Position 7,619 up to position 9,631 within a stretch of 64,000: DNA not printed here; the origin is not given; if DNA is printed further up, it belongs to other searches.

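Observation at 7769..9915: MBL-fold hydrolase fused to an unknown roughly 290-aa domain and paired with a STAS antagonist: possible non-canonical partner-switching input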

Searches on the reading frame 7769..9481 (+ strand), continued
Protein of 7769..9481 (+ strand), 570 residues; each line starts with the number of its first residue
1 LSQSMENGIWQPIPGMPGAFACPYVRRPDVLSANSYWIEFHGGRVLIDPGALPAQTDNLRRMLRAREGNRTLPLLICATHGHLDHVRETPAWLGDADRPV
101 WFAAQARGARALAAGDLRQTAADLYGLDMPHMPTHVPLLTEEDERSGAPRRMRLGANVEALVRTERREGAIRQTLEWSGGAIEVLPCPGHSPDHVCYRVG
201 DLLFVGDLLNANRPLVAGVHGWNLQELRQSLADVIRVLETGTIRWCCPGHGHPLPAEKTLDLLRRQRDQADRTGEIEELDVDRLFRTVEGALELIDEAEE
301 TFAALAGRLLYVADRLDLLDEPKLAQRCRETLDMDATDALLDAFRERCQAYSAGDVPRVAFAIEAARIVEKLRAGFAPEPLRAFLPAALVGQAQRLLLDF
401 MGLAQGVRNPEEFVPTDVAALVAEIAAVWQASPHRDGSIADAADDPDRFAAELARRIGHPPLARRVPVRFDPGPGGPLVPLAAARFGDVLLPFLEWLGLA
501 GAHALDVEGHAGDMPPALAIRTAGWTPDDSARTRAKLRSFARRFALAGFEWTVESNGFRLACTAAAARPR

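Call 71: search_solved_structures(query=L028:5755-7065:+, max_evalue=1)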
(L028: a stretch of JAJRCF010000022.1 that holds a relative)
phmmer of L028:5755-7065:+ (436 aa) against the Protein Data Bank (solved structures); distinct sequences matched with E-value up to 1: 9.
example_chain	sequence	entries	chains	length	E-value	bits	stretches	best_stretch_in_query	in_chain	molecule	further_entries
1auz_A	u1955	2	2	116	1.7e-08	37.1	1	8-102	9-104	SPOIIAA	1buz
4qtp_A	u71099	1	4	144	1.8e-08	37.1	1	6-111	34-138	Anti-sigma factor antagonist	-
1th8_B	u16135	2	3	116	1.4e-06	30.8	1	7-98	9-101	Anti-sigma F factor antagonist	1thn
1tid_B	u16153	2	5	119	4e-06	29.3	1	7-98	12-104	Anti-sigma F factor antagonist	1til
8ih8_A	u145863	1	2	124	5.1e-06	29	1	8-111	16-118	Anti-sigma-F factor antagonist RsfB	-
2ka5_A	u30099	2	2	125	7.1e-06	28.5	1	9-113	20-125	Putative anti-sigma factor antagonist TM_1081 | Putative anti-sigma factor antagonist TM1081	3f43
1sbo_A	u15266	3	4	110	8.1e-06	28.3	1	9-105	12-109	Putative anti-sigma factor antagonist TM1442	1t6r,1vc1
6m36_B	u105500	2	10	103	0.00012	24.4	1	15-99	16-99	Anti-sigma-B factor antagonist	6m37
4hyl_A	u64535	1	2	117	0.0018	20.6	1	9-105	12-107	Stage II sporulation protein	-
